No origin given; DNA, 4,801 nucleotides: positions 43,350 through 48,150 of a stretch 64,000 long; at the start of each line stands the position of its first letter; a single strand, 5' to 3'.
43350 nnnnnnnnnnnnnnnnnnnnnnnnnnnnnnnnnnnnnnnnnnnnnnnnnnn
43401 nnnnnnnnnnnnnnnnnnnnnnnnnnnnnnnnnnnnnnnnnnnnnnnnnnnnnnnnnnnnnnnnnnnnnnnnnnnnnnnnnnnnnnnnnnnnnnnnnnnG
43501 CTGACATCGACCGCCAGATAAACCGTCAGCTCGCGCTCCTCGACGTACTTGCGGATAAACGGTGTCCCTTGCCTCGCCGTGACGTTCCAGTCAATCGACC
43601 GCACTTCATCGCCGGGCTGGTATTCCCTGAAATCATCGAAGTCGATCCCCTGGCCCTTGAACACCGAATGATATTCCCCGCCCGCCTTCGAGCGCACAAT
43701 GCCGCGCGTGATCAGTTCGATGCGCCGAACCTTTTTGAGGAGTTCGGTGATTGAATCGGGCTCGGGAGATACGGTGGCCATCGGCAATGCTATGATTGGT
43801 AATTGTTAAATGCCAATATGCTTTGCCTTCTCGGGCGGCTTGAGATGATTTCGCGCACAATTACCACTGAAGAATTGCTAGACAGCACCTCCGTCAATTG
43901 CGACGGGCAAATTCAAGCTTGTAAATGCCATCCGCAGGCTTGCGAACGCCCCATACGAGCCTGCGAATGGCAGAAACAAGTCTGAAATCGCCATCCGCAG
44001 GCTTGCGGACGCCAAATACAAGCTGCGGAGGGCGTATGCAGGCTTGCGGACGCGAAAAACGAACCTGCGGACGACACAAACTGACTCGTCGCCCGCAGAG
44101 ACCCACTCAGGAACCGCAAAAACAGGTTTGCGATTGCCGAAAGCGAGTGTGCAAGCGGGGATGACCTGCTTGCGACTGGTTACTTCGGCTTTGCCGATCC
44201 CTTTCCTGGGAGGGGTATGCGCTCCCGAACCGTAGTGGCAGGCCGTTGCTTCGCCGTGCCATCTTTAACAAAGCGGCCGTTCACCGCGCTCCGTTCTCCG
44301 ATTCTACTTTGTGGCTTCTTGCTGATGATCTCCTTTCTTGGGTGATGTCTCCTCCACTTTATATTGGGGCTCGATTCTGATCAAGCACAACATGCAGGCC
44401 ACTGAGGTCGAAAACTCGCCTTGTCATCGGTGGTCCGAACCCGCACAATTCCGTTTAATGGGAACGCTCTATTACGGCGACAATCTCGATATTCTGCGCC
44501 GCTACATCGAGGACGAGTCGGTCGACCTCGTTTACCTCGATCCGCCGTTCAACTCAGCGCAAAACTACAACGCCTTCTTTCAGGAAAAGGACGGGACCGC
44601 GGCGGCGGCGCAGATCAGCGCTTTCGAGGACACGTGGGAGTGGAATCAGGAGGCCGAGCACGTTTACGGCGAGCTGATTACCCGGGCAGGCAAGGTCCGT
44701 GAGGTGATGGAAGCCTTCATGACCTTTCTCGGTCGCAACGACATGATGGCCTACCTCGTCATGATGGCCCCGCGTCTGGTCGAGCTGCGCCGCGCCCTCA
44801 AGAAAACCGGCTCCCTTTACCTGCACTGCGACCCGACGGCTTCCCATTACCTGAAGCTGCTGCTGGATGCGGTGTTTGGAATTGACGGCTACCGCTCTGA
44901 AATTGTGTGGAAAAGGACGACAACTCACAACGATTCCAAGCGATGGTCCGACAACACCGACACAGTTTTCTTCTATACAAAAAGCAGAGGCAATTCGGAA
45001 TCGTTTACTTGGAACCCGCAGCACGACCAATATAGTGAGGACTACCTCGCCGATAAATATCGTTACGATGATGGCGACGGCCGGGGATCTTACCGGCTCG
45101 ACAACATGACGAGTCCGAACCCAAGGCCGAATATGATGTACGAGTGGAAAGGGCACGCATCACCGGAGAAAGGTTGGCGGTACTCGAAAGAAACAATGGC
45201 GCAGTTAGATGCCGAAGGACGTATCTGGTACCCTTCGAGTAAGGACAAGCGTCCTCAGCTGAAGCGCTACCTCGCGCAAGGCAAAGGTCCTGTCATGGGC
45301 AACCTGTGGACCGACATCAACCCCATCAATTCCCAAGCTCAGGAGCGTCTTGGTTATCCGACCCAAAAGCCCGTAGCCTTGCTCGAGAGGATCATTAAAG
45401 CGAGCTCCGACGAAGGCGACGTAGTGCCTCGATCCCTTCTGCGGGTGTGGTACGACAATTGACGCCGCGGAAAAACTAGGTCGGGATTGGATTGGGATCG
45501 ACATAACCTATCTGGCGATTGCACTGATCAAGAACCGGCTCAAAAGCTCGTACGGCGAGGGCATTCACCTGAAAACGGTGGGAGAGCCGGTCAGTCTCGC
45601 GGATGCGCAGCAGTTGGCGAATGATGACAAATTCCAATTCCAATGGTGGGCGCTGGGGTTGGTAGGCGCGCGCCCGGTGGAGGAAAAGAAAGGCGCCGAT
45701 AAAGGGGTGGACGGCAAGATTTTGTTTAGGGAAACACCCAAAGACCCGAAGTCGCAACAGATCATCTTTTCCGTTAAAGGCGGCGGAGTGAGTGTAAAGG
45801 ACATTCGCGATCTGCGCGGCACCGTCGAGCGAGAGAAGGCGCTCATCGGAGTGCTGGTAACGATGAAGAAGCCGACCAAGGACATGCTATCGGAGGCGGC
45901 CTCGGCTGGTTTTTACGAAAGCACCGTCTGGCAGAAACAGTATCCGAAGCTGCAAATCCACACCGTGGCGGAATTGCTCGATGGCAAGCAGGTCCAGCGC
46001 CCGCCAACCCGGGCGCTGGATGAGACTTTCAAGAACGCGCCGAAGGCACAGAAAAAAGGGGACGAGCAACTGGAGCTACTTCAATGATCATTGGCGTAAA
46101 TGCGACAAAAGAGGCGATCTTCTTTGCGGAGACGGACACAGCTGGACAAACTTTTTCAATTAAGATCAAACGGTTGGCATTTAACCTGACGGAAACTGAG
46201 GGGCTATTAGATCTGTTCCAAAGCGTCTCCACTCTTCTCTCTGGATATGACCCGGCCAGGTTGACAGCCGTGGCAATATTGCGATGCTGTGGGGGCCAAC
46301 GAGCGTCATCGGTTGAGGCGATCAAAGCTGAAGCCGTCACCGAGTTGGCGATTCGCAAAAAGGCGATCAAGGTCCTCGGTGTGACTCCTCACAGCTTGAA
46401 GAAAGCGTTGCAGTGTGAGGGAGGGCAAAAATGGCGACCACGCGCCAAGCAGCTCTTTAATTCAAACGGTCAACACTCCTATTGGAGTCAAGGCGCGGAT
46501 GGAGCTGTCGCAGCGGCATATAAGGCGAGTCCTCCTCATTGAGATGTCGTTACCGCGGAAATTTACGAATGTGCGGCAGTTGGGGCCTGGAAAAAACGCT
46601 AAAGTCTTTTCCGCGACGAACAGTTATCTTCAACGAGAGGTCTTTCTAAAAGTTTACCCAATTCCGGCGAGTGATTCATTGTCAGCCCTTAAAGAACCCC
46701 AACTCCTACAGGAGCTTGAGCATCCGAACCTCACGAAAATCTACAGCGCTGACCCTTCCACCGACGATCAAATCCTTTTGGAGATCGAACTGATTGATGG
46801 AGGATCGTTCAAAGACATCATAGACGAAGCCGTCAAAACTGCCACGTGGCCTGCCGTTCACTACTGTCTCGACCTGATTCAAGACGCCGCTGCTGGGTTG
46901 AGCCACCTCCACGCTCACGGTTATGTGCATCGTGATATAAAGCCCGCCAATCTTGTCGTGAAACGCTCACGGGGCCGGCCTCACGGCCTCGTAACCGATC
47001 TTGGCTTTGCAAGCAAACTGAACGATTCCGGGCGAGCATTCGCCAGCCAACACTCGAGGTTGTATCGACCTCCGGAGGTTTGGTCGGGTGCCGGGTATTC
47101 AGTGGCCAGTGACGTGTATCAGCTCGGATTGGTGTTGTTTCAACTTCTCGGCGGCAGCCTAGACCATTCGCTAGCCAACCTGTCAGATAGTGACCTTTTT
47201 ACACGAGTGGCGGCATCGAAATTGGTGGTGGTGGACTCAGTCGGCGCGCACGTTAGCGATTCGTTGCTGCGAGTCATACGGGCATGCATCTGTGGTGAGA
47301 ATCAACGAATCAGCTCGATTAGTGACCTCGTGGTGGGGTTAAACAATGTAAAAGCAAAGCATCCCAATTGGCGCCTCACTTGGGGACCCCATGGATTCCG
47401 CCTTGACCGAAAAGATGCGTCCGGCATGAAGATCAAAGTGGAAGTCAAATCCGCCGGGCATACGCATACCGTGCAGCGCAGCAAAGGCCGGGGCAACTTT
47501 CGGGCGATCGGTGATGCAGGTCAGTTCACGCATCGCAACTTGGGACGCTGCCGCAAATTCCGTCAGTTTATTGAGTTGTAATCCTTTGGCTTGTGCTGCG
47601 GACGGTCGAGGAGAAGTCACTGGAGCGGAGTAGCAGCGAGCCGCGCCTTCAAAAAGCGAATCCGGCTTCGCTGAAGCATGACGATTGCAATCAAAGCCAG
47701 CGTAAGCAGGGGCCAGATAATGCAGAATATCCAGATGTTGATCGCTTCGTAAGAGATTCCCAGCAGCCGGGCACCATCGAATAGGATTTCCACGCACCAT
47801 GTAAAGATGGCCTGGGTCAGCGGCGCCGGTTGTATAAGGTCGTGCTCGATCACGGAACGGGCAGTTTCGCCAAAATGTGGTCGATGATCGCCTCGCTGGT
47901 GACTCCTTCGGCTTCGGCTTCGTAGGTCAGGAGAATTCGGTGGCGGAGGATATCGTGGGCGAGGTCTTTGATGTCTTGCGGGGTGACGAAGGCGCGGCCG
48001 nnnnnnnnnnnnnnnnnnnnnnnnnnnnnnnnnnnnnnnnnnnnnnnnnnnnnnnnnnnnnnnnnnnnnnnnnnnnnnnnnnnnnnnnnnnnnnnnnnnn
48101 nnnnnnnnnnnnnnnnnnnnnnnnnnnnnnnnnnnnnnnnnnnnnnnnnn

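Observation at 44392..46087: Single-polypeptide methyltransferase plus Mrr-like endonuclease broken by a one-base insertion at 45427-45428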

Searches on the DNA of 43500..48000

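Call 62: search_rna_families(source=window, start=43500, end=48000, threshold=evalue, max_evalue=0.1)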
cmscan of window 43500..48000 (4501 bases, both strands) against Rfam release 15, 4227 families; matches with E-value up to 0.1: 0.
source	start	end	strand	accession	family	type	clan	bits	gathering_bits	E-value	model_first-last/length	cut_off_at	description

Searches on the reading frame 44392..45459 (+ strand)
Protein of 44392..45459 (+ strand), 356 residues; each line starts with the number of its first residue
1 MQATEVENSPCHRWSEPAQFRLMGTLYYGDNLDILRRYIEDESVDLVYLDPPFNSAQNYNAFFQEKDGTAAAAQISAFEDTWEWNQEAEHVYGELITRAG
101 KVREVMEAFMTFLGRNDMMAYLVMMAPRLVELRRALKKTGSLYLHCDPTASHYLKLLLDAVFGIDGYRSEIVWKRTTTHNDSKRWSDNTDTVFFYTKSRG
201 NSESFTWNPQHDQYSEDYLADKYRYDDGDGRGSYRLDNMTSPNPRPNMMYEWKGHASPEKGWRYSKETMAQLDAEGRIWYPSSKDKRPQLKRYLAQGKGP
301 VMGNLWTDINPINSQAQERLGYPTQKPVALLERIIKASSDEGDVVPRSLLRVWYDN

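Call 11: list_cluster_members(proteins=[window:44392-45459:+, window:45578-46084:+, window:46084-46539:+, window:46415-47578:+, window:44338-45459:+])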
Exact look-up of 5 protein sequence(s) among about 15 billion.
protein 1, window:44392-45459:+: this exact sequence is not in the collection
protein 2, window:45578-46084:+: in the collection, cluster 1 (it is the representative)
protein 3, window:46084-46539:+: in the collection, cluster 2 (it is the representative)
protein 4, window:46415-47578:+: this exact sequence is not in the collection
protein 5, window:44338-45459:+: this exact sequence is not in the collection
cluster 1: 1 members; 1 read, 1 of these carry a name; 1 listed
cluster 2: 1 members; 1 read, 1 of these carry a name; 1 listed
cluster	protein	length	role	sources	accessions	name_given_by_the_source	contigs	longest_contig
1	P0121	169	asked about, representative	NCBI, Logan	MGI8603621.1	MAG: restriction endonuclease [Verrucomicrobiales bacterium]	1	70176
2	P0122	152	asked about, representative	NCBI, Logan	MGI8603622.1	MAG: hypothetical protein ACR2OZ_11575 [Verrucomicrobiales bacterium]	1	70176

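Call 70: list_cluster_members(proteins=[window:44458-45459:+, window:46544-47578:+, window:47617-47850:-, window:42876-43787:-])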
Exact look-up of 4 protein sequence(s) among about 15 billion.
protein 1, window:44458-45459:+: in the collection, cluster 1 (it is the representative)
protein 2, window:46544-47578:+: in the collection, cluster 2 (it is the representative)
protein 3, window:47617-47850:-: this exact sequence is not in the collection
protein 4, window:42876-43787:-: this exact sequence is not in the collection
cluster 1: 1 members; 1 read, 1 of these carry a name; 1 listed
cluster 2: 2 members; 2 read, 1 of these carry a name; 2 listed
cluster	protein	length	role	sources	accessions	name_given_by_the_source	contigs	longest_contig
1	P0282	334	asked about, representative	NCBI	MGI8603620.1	MAG: site-specific DNA-methyltransferase [Verrucomicrobiales bacterium]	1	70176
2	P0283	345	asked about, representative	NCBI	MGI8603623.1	MAG: serine/threonine protein kinase [Verrucomicrobiales bacterium]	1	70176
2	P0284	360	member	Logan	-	-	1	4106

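Call 72: find_encoding_contigs(protein=P0284, flank=5000, max_places=4)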
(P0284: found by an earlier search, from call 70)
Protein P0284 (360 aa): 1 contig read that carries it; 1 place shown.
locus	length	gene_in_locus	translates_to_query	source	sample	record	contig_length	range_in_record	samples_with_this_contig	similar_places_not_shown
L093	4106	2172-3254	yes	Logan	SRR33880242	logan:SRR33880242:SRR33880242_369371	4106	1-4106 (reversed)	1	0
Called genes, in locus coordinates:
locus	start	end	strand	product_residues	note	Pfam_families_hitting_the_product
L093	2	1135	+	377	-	?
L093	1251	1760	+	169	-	PF22722:NA-iREase1, PF04471:Mrr_cat (weak)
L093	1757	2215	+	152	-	-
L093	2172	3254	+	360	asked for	PF00069:Pkinase, PF07714:PK_Tyr_Ser-Thr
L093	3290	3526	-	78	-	-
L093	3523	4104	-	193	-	?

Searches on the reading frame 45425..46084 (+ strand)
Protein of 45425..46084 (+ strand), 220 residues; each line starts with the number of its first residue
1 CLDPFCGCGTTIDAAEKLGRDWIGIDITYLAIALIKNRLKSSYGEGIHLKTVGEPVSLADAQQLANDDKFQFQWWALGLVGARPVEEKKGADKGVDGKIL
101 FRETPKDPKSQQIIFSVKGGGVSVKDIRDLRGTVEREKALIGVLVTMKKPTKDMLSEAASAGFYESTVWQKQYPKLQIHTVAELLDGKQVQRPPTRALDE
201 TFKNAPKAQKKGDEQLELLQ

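Call 40: predict_structure(alignment_id=A2)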
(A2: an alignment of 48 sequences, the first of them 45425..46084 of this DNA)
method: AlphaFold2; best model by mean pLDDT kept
length: 220 residues; sequences in the alignment: 48
mean_pLDDT: 79.4   pTM: 0.76
mean pLDDT of the five models: 79.4, 79.1, 77.9, 77.2, 76.3
residues with pLDDT >= 90: 84; 70-90: 81; 50-70: 36; < 50: 19
segments of 3 or more residues with pLDDT < 50: 1-4, 210-220
pLDDT, mean of each block of 10 residues (from residue 1): 47 70 63 76 76 84 89 89 70 78 83 92 93 93 96 97 91 96 92 72 59 41
secondary structure, 60 per line:
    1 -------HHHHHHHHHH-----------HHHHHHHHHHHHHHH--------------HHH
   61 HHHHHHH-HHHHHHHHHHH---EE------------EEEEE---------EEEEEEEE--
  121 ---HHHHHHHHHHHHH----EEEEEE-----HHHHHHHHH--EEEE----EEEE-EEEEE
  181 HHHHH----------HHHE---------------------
elements in order: H8-17 H29-43 H58-67 H69-79 E97-101 E111-118 H124-136 E141-146 H152-160 E163-166 E171-174 E176-180 H181-185

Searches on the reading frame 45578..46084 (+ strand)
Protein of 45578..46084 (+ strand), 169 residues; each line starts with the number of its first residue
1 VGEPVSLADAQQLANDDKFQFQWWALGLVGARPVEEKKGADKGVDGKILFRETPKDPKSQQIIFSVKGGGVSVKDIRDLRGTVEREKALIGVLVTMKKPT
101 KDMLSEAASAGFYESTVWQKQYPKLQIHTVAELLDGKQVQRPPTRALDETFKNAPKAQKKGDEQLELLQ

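Call 58: search_protein_representatives(protein=window:45578-46084:+)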
Query: 169 residues. Proteins with E-value up to 0.001 (for the whole library): 3131; up to 1e-10: 1479; up to 1e-30: 158. The best 150 are listed.
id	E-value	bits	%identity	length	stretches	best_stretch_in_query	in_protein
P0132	1.4e-57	210.3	59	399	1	1-167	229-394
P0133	5.4e-56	205.1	59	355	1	1-160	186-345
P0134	3.8e-55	202.4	58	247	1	1-168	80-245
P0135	1.3e-53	197.4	58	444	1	1-167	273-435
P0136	4.5e-53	195.6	55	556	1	1-168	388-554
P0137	1.2e-52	194.3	58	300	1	1-160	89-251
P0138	1.5e-52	194.0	57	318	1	1-166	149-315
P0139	5.9e-52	192.0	56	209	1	1-165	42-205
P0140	2.0e-51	190.3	64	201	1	17-160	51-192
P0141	9.0e-51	188.2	62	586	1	1-144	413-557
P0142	1.2e-50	187.8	55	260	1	2-164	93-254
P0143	2.4e-50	186.8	54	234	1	1-165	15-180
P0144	1.1e-49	184.7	51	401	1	2-165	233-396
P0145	3.9e-49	182.9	55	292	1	1-167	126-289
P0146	1.5e-48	181.0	54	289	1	1-167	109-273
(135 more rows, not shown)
